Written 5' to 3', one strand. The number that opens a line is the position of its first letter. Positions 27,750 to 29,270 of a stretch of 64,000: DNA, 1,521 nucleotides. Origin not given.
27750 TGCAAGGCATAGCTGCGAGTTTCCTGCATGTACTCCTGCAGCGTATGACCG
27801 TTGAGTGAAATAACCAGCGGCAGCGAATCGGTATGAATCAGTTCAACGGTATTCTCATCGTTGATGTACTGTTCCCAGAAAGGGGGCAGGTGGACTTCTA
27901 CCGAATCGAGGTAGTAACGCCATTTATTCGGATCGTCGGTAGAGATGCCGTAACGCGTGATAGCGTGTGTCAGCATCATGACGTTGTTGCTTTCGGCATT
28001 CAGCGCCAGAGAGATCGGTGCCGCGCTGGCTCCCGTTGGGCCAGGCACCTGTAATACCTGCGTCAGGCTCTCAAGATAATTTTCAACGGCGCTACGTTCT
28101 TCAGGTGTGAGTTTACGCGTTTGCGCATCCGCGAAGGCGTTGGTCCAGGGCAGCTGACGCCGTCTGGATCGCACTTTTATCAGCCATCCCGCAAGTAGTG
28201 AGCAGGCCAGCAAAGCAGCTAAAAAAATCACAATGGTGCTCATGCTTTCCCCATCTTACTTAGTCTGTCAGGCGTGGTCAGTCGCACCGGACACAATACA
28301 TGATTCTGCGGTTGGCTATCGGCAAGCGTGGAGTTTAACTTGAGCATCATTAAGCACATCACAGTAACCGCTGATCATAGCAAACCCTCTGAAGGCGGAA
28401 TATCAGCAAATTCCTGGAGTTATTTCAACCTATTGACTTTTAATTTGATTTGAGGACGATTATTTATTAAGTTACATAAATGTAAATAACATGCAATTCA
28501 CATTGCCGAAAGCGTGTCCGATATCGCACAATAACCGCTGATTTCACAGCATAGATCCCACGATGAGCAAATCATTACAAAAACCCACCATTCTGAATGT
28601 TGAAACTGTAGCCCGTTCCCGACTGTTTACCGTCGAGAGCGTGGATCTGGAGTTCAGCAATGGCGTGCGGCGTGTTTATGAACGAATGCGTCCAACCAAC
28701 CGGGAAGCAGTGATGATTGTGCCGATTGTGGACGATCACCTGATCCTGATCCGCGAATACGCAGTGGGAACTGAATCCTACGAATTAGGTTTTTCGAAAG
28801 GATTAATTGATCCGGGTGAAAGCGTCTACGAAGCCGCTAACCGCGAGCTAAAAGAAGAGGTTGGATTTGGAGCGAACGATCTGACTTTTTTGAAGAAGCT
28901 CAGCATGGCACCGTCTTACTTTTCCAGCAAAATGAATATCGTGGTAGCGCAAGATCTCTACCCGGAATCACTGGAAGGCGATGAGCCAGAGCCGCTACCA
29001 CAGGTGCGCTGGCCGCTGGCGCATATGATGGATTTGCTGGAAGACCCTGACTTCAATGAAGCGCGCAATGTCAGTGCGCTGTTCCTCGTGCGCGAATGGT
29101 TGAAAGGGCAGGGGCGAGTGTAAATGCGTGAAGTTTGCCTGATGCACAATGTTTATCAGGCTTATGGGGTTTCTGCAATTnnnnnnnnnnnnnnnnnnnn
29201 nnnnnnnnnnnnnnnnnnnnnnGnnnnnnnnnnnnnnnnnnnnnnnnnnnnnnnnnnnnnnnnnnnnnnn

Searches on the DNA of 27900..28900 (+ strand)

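Call 3: search_dna_similar(query=window:28200-28600:+, collection=ecoli_genomes, mode=near, max_rows=12, rows=spread)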
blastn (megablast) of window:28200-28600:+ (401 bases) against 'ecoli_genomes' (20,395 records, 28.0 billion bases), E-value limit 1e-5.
Records with a match: 5427; places in all: 5433; records where one place covers at least 80% of the query: 5422.
Genomes with a match: 5426 of 5426; with a place that covers at least 80% of the query: 5421. Places per genome that has any: lowest 1, median 1, highest 2. On chromosomes: 5432 places; on plasmids: 1.
Best place of each record, by identity: >=99% 5426; 95-99% 1.
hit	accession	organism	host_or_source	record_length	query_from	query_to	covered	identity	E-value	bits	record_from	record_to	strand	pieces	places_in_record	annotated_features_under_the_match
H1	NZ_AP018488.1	Escherichia coli O157:H7 strain PV15-279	Homo sapiens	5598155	1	401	100%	100.0%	0e+0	741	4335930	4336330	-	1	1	igaA: intracellular growth attenuator protein IgaA | nudE: ADP compounds hydrolase NudE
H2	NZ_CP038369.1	Escherichia coli O157:H7 strain F6321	beef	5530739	1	401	100%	100.0%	0e+0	741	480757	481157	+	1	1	igaA: intracellular growth attenuator protein IgaA | nudE: ADP compounds hydrolase NudE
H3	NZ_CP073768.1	Escherichia coli strain SH19PTE6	pig feces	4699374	1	401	100%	100.0%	0e+0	741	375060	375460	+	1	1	igaA: intracellular growth attenuator protein IgaA | nudE: ADP compounds hydrolase NudE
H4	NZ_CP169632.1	Escherichia coli strain L-formLTE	-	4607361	1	401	100%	100.0%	0e+0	741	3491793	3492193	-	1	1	igaA: intracellular growth attenuator protein IgaA | nudE: ADP compounds hydrolase NudE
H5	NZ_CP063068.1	Escherichia coli strain I2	missing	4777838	1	401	100%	100.0%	0e+0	741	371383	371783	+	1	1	igaA: intracellular growth attenuator protein IgaA | nudE: ADP compounds hydrolase NudE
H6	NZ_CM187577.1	Escherichia coli strain EcN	Laboratory culture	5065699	1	401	100%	100.0%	0e+0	741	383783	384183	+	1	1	igaA: intracellular growth attenuator protein IgaA | nudE: ADP compounds hydrolase NudE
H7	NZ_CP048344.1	Escherichia coli strain 124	environment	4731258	1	401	100%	99.8%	0e+0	736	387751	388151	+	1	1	igaA: intracellular growth attenuator protein IgaA | nudE: ADP compounds hydrolase NudE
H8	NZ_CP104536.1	Escherichia coli strain E3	Poultry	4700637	1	401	100%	99.8%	0e+0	736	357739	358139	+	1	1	igaA: intracellular growth attenuator protein IgaA | nudE: ADP compounds hydrolase NudE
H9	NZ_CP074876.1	Escherichia coli strain 2011C_3361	Homo sapiens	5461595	1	401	100%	99.8%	0e+0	736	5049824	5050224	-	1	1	igaA: intracellular growth attenuator protein IgaA | nudE: ADP compounds hydrolase NudE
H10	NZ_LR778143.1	Escherichia coli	sediment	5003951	1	401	100%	99.8%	0e+0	736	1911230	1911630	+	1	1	igaA: intracellular growth attenuator protein IgaA | nudE: ADP compounds hydrolase NudE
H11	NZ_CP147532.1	Escherichia coli strain GN03139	Homo sapiens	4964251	1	401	100%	99.5%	0e+0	730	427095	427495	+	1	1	igaA: intracellular growth attenuator protein IgaA | nudE: ADP compounds hydrolase NudE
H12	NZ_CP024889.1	Escherichia coli strain AR_0019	missing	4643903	1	215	54%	99.5%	7e-106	392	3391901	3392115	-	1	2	igaA: intracellular growth attenuator protein IgaA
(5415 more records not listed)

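Call 7: search_rna_families(source=window, start=27900, end=28900, threshold=evalue, max_evalue=10)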
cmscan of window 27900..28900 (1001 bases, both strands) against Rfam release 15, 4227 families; matches with E-value up to 10: 2.
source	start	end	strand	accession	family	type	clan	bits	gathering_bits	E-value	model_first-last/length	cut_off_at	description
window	28007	28101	+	RF01057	SAH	Cis-reg; riboswitch;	-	18.9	37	0.69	1-78/78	no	SAH (S-adenosyl-L-homocysteine) riboswitch aptamer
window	28532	28602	+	RF03130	L19-Flavobacteria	Cis-reg; leader;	-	18.3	31.5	1.8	1-29/29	no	L19-Flavobacteria ribosomal protein leader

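Call 45: search_dna_similar(query=window:28346-28390:+, collection=ecoli_genomes, mode=distant, max_rows=8, rows=spread, max_evalue=0.001)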
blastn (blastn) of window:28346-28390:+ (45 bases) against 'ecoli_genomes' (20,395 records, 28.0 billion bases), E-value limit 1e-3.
Records with a match: 5427; places in all: 5428; records where one place covers at least 80% of the query: 5427.
Genomes with a match: 5426 of 5426; with a place that covers at least 80% of the query: 5426. Places per genome that has any: lowest 1, median 1, highest 2. On chromosomes: 5427 places; on plasmids: 1.
Best place of each record, by identity: >=99% 5409; 95-99% 18.
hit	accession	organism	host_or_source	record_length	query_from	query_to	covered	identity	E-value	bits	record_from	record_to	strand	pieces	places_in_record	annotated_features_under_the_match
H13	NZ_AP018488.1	Escherichia coli O157:H7 strain PV15-279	Homo sapiens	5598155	1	45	100%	100.0%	6e-14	82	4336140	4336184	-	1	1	none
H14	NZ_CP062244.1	Escherichia coli strain AML003_ev02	not applicable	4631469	1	45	100%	100.0%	6e-14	82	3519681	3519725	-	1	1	none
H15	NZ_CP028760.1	Escherichia coli strain A14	Virginia opossum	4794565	1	45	100%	100.0%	6e-14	82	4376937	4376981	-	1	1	none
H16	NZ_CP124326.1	Escherichia coli strain AVS0285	wastewater treatment plant efflux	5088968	1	45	100%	100.0%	6e-14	82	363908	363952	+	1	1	none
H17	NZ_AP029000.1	Escherichia coli strain GU2018_CL13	Homo sapiens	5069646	1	45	100%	100.0%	6e-14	82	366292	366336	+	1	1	none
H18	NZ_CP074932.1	Escherichia coli strain 07_3337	Homo sapiens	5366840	1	45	100%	100.0%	6e-14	82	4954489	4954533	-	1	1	none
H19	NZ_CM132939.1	Escherichia coli strain 167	Homo sapiens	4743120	1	45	100%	100.0%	6e-14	82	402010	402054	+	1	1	none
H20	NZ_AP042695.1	Escherichia coli strain OkiPb01715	bovine feces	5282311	1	43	96%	97.7%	3e-11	74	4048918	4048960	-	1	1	none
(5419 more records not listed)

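Call 46: search_dna_similar(query=window:28513-28557:+, collection=ecoli_genomes, mode=distant, max_rows=8, rows=spread, max_evalue=0.001)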
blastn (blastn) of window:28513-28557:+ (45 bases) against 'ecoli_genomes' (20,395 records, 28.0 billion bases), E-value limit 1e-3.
Records with a match: 5427; places in all: 5428; records where one place covers at least 80% of the query: 5427.
Genomes with a match: 5426 of 5426; with a place that covers at least 80% of the query: 5426. Places per genome that has any: lowest 1, median 1, highest 2. On chromosomes: 5427 places; on plasmids: 1.
Best place of each record, by identity: >=99% 5116; 95-99% 311.
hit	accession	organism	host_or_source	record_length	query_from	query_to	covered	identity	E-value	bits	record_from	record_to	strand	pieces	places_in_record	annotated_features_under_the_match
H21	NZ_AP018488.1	Escherichia coli O157:H7 strain PV15-279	Homo sapiens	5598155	1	45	100%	100.0%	6e-14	82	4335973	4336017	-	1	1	none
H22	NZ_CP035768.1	Escherichia coli O145 strain RM11626-C1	Cattle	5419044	1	45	100%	100.0%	6e-14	82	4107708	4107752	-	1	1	none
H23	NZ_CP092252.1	Escherichia coli strain ISHS7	Felix catus domesticus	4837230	1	45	100%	100.0%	6e-14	82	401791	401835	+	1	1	none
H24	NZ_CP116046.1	Escherichia coli strain EC812A1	Anal swab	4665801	1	45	100%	100.0%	6e-14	82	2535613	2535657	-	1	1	none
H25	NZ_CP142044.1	Escherichia coli strain L9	chicken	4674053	1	45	100%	100.0%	6e-14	82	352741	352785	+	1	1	none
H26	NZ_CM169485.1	Escherichia coli strain EC16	Homo sapiens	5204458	1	45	100%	100.0%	6e-14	82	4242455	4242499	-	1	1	none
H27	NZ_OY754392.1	Escherichia coli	-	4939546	1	45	100%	100.0%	6e-14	82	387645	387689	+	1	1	none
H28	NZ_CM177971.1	Escherichia coli strain B25FEP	Gallus gallus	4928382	1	43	96%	100.0%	7e-13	79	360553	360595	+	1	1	none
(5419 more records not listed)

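Call 47: get_annotated_region(hit=H28, flank=300)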
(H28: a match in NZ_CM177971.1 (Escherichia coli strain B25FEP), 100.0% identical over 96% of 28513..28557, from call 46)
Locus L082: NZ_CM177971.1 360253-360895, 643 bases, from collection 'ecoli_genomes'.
description: Escherichia coli strain B25FEP chromosome, whole genome shotgun sequence
organism: Escherichia coli strain B25FEP (NCBI taxid 562)
replicon: chromosome; assembly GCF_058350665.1
host: Gallus gallus; source: chicken feces; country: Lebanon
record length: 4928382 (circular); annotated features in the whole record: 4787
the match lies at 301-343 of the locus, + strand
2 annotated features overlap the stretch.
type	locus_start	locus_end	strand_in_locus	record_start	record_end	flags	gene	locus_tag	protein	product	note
CDS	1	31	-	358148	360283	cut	igaA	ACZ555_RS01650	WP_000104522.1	intracellular growth attenuator protein IgaA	-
CDS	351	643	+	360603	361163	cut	nudE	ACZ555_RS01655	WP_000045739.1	ADP compounds hydrolase NudE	-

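Call 48: get_annotated_region(hit=H20, flank=300)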
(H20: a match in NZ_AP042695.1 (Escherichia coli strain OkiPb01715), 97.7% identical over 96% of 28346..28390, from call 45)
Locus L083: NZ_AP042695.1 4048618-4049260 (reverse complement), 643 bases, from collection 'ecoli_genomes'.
description: Escherichia coli strain OkiPb01715 chromosome, complete genome
organism: Escherichia coli strain OkiPb01715 (NCBI taxid 562)
replicon: chromosome; assembly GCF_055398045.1
host: -; source: bovine feces; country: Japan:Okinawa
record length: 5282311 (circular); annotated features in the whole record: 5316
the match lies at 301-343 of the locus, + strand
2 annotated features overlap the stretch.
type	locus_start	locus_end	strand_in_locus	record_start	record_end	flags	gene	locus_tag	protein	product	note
CDS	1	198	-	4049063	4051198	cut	igaA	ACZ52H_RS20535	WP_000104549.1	intracellular growth attenuator protein IgaA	-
CDS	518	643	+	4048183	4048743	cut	nudE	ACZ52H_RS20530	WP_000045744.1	ADP compounds hydrolase NudE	-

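Call 49: get_annotated_region(hit=H11, flank=100)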
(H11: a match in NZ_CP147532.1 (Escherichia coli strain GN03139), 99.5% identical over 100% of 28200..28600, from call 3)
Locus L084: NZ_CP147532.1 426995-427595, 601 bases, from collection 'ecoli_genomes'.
description: Escherichia coli strain GN03139 chromosome, complete genome
organism: Escherichia coli strain GN03139 (NCBI taxid 562)
replicon: chromosome; assembly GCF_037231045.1
host: Homo sapiens; source: bloodstream; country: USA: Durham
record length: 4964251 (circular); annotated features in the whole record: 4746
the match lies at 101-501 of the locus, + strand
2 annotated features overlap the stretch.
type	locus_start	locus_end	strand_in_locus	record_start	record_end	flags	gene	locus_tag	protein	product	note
CDS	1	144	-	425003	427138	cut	igaA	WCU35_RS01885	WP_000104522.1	intracellular growth attenuator protein IgaA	-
CDS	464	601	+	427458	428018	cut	nudE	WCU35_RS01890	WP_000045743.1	ADP compounds hydrolase NudE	-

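Call 64: get_annotated_region(hit=H12, flank=2500)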
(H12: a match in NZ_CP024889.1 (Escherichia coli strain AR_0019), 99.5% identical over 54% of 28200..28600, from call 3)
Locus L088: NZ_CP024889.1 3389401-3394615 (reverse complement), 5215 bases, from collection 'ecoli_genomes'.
description: Escherichia coli strain AR_0019 chromosome, complete genome
organism: Escherichia coli strain AR_0019 (NCBI taxid 562)
replicon: chromosome; assembly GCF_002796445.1
host: missing; source: missing; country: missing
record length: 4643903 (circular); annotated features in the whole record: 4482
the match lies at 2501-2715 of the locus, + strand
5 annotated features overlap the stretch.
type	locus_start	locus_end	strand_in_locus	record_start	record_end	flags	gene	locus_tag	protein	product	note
CDS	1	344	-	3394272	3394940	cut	yrfG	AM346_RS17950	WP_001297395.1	GMP/IMP nucleotidase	-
CDS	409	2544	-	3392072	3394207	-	igaA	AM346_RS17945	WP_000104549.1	intracellular growth attenuator protein IgaA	-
CDS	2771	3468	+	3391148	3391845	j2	-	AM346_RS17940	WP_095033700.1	IS1-like element IS1B family transposase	programmed frameshift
CDS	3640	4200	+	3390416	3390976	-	nudE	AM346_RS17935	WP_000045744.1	ADP compounds hydrolase NudE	-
CDS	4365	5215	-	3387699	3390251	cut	mrcA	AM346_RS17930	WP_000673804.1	peptidoglycan glycosyltransferase/peptidoglycan DD-transpeptidase MrcA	-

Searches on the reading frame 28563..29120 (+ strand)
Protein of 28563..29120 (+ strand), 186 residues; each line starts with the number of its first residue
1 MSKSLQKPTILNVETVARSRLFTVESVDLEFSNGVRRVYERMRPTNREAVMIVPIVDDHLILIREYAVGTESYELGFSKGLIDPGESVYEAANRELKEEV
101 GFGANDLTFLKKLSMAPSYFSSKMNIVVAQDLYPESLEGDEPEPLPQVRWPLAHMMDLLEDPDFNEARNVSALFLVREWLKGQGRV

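Call 9: find_related_loci(query=window:28563-29120:+, collection=genome_contigs, flank=2500)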
Query window:28563-29120:+ (186 aa) in genome_contigs; peptide patterns used: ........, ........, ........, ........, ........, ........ (x = any residue, [..] = any of these).
473 stretches matched a pattern; 411 encode a relative of the query (tblastn E <= 1e-3); the best 80 are kept; 80 distinct loci.
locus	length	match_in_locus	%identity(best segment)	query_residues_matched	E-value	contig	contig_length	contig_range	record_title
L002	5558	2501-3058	99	1-186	1e-122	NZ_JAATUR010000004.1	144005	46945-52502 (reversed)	Escherichia coli strain SCPM-O-B-8794 4length=144005, whole genome shotgun sequence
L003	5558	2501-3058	99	1-186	1e-122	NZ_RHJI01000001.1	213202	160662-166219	Escherichia sp. E1V33 1V33_1_consensus, whole genome shotgun sequence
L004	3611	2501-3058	99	1-186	3e-123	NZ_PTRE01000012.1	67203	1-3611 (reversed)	Escherichia sp. MOD1-EC7003 MOD1-EC7003_12_length_67203_cov_124, whole genome shotgun sequence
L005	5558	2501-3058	98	1-186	2e-121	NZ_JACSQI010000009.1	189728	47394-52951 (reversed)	Escherichia whittamii strain Sa2BVA5 NODE_9_length_189728_cov_8.963839, whole genome shotgun sequence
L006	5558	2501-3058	95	1-186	1e-119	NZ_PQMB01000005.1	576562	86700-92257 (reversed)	Citrobacter amalonaticus strain S646 scaffold5.1, whole genome shotgun sequence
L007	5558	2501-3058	95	1-186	6e-119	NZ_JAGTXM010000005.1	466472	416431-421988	Citrobacter amalonaticus strain ku-bf3 scaffold_4, whole genome shotgun sequence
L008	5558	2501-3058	96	1-186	1e-118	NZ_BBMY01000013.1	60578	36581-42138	Escherichia albertii NBRC 107761 = DSM 17582 strain NBRC 107761, whole genome shotgun sequence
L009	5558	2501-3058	95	1-186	3e-118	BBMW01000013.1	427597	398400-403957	Citrobacter werkmanii NBRC 105721 DNA, contig: CIWKM13, whole genome shotgun sequence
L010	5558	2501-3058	95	1-186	2e-118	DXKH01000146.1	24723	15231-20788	MAG TPA_asm: Citrobacter sp. isolate HRGM_Genome_0066 HRGM_Genome_0066_146, whole genome shotgun sequence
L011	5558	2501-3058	95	1-186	2e-118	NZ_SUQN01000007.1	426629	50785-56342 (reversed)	Citrobacter gillenii strain UMG736 UMG736_7, whole genome shotgun sequence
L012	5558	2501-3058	95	1-186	3e-118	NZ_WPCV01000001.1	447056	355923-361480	Citrobacter sp. On2M On2M_1, whole genome shotgun sequence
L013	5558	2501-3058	95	1-186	3e-118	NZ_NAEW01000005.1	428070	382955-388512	Citrobacter braakii strain ATCC 51113 CbraakiiATCC_L001_NODE_5_length_428070__31.4777, whole genome shotgun sequence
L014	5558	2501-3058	94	1-186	1e-117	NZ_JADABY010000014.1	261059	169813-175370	Citrobacter sp. Res13-Sevr-PEB04-36 seq_tig14, whole genome shotgun sequence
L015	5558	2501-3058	94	1-186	1e-117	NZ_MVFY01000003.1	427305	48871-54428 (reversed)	Citrobacter portucalensis strain A60 A60_S7_L001_NODE_3_length_427305_cov_22.1798, whole genome shotgun sequence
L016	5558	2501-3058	94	1-186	4e-117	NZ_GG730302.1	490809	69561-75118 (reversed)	Citrobacter youngae ATCC 29220 Scfld3, whole genome shotgun sequence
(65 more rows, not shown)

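Call 58: find_homologous_proteins(query=window:28563-29120:+, max_evalue=1e-20)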
Query window:28563-29120:+ (186 aa): 4881 proteins with E <= 1e-20 among 4947 candidates; the best 120 are listed.
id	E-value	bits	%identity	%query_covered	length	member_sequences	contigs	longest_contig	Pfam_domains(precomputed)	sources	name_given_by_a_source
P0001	6.0e-116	402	99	100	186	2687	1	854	PF00293.35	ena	-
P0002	4.9e-109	380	93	100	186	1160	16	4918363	PF00293.35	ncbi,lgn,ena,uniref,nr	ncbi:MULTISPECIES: ADP compounds hydrolase NudE [Enterobacter]|uniref:ADP compounds hydrolase NudE n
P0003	2.0e-108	378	96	100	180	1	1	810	PF00293.35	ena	-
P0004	2.6e-108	378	97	100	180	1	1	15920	PF00293.35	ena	-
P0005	7.8e-108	376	92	100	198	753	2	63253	PF00293.35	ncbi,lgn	-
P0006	9.2e-108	376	96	100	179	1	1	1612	PF00293.35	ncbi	-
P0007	1.4e-107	375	91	100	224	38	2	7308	PF00293.35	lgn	-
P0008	6.2e-107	373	92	100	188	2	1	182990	PF00293.35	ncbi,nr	ncbi:ADP compounds hydrolase NudE [Salmonella enterica subsp. enterica serovar Newport]|nr:ADP compo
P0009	6.2e-107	373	90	100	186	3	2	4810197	PF00293.35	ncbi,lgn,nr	ncbi:ADP compounds hydrolase NudE [Enterobacter asburiae]|nr:ADP compounds hydrolase NudE [Enterobac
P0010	4.1e-105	367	89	100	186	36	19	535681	PF00293.35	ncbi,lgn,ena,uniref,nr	ncbi:ADP compounds hydrolase NudE [Metakosakonia massiliensis]|uniref:ADP compounds hydrolase NudE n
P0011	7.9e-105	366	88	100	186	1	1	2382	PF00293.35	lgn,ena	-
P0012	3.3e-104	364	88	100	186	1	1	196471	PF00293.35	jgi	-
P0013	6.8e-104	363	87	100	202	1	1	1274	PF00293.35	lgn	-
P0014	7.4e-104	363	88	100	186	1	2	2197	PF00293.35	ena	-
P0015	1.3e-103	362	89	100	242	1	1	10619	PF00293.35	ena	-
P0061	7.9e-97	340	83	100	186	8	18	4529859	PF00293.35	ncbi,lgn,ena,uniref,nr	ncbi:ADP compounds hydrolase NudE [Franconibacter helveticus 513]|uniref:ADP compounds hydrolase Nud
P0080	9.9e-93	327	81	100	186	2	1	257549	PF22327.3,PF00293.35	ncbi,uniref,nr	ncbi:ADP compounds hydrolase NudE [uncultured Cedecea sp.]|uniref:ADP compounds hydrolase NudE n=1 T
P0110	5.3e-90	318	78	100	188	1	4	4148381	PF00293.35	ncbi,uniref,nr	ncbi:adenosine nucleotide hydrolase [[Pantoea] beijingensis]|uniref:Adenosine nucleotide hydrolase n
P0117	8.8e-90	317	79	100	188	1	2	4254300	PF00293.35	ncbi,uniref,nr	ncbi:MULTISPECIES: ADP compounds hydrolase NudE [Erwinia]|uniref:ADP compounds hydrolase NudE n=1 Ta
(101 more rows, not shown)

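Call 59: find_encoding_contigs(protein=P0117, flank=1500, max_places=1)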
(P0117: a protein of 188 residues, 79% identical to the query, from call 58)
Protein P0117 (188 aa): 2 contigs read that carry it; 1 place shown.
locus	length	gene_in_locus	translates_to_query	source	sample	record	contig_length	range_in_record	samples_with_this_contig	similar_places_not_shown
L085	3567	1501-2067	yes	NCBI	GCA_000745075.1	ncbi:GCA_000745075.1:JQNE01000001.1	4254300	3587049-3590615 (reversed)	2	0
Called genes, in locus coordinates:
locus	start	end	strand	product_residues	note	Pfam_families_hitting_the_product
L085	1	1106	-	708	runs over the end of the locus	PF07095:IgaA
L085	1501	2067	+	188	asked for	PF00293:NUDIX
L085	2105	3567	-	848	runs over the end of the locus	PF00912:Transgly, PF17092:PCB_OB, PF00905:Transpeptidase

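Call 60: find_encoding_contigs(protein=P0110, flank=1500, max_places=1)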
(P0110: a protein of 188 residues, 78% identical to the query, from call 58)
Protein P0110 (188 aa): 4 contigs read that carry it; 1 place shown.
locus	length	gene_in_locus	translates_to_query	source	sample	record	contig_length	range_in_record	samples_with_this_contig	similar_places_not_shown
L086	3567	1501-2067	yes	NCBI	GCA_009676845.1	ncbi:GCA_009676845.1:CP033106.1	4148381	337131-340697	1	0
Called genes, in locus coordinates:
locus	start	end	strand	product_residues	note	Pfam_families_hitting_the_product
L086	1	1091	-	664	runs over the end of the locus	PF07095:IgaA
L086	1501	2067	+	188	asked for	PF00293:NUDIX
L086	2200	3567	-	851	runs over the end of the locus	PF00912:Transgly, PF17092:PCB_OB, PF00905:Transpeptidase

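Call 61: find_encoding_contigs(protein=P0061, flank=1500, max_places=1)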
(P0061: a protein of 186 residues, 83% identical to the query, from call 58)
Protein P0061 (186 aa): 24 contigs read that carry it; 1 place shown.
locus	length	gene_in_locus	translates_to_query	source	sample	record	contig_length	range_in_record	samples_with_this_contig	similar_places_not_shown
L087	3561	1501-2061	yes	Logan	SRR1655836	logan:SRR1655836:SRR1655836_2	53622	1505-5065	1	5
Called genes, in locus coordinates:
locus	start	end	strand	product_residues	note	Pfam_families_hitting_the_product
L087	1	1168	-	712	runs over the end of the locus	PF07095:IgaA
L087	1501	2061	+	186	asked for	PF00293:NUDIX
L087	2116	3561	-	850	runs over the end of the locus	PF00912:Transgly, PF17092:PCB_OB, PF00905:Transpeptidase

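Call 62: find_encoding_contigs(protein=P0080, flank=1500, max_places=1)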
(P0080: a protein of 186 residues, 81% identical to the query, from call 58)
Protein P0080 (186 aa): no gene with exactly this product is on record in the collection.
